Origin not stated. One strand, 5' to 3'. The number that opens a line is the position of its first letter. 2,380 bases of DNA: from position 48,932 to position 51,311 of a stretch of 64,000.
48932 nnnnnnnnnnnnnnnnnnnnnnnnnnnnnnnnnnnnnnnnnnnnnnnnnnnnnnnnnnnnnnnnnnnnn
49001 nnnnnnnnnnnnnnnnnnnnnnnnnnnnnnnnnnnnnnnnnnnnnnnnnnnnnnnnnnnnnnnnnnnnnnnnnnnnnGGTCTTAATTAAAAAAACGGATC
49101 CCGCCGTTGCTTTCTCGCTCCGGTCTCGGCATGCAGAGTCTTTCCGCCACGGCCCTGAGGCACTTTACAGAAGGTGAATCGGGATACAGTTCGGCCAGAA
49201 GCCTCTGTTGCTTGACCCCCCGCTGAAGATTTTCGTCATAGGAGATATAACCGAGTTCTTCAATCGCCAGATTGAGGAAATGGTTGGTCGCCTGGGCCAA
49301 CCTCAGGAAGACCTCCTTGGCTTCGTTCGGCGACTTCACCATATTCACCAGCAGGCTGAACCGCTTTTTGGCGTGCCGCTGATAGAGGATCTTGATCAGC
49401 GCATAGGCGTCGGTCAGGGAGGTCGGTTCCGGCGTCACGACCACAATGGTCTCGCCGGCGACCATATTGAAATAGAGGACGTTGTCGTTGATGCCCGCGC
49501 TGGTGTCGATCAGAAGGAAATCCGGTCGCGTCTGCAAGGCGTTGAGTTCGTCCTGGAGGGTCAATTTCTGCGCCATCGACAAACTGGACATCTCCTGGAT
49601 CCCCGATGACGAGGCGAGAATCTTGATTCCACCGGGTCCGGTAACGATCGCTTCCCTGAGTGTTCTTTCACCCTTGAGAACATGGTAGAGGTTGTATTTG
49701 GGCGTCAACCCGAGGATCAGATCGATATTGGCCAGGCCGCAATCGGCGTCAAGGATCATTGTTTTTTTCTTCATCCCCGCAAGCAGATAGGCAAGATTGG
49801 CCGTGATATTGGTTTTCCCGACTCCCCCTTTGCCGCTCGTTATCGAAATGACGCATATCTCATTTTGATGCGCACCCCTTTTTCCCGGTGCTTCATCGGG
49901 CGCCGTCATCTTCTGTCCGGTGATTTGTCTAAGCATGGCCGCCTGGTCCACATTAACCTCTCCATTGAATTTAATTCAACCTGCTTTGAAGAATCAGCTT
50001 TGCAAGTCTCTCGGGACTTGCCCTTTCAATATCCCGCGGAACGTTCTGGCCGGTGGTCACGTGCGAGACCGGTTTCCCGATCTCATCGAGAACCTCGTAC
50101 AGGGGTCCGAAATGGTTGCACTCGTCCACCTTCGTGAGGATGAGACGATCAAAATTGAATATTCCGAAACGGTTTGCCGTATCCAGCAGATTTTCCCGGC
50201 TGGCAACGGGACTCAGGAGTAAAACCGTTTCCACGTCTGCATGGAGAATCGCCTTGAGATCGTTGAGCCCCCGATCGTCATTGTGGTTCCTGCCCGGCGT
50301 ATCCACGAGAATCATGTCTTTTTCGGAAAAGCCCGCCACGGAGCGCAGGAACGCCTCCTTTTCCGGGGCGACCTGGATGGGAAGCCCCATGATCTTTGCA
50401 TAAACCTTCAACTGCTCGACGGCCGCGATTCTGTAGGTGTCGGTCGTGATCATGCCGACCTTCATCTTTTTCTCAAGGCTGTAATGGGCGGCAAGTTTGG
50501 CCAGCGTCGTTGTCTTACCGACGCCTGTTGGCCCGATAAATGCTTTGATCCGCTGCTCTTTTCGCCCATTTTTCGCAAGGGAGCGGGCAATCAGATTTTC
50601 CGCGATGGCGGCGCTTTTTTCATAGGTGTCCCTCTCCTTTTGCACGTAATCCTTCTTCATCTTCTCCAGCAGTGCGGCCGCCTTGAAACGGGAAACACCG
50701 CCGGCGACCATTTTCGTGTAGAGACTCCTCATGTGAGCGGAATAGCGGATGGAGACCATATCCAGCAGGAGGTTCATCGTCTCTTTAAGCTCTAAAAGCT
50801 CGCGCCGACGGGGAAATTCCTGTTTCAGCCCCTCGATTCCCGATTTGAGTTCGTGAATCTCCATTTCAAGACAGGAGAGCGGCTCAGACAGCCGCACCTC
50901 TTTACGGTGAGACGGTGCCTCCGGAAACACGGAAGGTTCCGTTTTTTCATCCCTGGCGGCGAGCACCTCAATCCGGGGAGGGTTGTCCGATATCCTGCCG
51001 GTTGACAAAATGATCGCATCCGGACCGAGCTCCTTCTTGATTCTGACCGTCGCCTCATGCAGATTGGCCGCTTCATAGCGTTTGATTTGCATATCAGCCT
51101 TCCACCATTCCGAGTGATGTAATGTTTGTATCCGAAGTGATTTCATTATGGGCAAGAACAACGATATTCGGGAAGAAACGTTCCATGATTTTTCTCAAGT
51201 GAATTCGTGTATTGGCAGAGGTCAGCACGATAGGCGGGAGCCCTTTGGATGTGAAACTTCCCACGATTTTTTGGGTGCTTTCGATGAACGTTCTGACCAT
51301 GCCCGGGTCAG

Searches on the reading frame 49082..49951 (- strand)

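Call 70: search_protein_families(library=pfam, proteins=[window:49082-49951:-], max_evalue=0.001)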
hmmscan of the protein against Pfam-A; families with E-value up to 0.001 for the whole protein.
window:49082-49951:- (289 aa): 6 families
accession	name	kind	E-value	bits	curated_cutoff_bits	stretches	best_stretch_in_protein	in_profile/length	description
PF10609.15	ParA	-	3.6e-17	63.1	27.1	1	34-272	5-245/246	NUBPL iron-transfer P-loop NTPase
PF13614.12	AAA_31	-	5.2e-16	59.5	27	1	34-191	3-166/177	AAA domain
PF01656.29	CbiA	-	2.5e-14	53.8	25.4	1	35-248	1-121/125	CobQ/CobB/MinD/ParA nucleotide binding domain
PF06564.18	CBP_BcsQ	-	5.1e-06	26.6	21.3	1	35-270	4-231/234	Cellulose biosynthesis protein BcsQ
PF02374.21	ArsA_ATPase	-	9.3e-06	25.5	24.3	1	37-70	5-38/305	Anion-transporting ATPase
PF00142.24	Fer4_NifH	-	1.2e-05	25.4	25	1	39-272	6-244/271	4Fe-4S iron sulfur cluster binding proteins, NifH/frxC family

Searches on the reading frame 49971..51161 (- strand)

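Call 57: search_protein_families(library=pfam, proteins=[window:49971-51161:-], max_evalue=0.0001)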
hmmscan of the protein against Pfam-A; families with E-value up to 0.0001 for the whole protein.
window:49971-51161:- (396 aa): 2 families
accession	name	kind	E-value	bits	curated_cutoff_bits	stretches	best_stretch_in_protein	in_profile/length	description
PF00448.28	SRP54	-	4e-38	131.5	22.7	1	206-391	4-195/196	SRP54-type protein, GTPase domain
PF25199.1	nSTAND_NTPase5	-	3.9e-05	23.9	34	1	184-245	22-83/145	Novel STAND NTPase 5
